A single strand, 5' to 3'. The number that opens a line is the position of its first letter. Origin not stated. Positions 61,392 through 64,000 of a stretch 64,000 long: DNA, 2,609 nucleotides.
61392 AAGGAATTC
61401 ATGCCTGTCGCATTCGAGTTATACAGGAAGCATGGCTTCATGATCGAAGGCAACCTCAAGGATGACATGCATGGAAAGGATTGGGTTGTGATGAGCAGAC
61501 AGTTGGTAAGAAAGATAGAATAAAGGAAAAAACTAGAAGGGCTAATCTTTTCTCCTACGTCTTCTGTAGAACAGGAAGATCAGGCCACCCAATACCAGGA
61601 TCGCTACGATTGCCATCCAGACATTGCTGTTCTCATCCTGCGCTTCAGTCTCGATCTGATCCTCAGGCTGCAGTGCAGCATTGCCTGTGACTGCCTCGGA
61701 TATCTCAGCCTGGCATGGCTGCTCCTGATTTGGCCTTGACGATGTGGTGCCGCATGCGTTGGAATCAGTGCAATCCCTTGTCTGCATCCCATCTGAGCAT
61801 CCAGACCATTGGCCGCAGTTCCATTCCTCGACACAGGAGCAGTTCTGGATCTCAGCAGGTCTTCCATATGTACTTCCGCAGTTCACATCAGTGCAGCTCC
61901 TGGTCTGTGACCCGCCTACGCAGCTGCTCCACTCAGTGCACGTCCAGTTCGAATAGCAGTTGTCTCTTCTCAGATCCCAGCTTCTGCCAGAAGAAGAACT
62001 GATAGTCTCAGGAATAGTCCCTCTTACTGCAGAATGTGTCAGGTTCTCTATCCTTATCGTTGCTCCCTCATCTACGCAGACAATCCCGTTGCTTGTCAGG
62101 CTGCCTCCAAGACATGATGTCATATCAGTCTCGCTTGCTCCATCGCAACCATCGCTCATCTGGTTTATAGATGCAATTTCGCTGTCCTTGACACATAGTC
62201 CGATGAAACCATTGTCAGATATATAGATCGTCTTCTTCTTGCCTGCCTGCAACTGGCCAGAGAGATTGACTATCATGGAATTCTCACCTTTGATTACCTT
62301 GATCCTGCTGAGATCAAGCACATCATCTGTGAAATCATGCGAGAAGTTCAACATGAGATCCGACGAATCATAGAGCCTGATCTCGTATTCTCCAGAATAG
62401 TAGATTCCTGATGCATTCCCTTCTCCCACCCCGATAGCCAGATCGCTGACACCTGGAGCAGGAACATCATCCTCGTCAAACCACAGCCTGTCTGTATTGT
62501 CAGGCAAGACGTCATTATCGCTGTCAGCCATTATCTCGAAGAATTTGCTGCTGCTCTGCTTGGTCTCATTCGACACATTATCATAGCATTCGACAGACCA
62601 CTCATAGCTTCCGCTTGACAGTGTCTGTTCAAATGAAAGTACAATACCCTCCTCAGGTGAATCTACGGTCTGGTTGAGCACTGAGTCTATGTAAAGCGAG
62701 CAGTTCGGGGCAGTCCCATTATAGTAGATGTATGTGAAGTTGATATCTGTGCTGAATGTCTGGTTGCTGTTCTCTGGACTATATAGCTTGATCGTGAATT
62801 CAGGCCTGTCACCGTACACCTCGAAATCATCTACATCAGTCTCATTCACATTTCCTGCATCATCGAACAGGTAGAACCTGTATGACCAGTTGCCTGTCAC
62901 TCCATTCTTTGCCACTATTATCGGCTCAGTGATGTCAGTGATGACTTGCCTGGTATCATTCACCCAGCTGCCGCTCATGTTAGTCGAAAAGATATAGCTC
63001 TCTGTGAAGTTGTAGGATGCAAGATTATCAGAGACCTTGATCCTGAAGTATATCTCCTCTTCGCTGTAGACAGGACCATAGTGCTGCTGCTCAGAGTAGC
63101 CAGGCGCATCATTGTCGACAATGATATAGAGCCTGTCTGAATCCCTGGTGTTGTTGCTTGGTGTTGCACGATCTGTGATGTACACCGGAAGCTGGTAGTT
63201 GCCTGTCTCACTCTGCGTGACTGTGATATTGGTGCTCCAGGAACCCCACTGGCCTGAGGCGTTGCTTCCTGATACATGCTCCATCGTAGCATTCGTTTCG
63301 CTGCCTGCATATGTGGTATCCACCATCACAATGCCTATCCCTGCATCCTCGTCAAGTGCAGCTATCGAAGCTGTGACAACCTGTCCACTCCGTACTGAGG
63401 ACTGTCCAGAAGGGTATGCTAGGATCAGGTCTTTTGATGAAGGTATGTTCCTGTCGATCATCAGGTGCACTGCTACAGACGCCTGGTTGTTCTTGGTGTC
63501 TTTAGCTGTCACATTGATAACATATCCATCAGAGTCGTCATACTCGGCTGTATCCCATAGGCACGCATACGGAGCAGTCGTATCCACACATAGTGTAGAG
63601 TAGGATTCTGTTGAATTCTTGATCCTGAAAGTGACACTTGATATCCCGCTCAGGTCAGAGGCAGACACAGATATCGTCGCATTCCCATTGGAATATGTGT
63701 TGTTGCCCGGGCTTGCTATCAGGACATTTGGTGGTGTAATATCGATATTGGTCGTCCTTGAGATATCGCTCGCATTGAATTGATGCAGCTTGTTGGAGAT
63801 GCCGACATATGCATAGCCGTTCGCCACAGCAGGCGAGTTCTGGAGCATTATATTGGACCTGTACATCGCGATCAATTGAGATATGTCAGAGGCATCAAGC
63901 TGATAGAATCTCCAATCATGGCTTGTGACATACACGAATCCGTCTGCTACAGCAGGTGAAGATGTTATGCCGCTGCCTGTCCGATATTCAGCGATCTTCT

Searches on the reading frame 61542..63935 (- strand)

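Call 81: search_protein_families(library=pfam, proteins=[window:61542-63935:-], max_evalue=0.00001)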
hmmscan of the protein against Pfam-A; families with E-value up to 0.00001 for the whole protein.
window:61542-63935:- (797 aa): 1 family
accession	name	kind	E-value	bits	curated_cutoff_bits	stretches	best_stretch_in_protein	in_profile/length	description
PF17957.7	Big_7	-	3.1e-11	44.2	24.1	1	69-134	1-63/70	Bacterial Ig domain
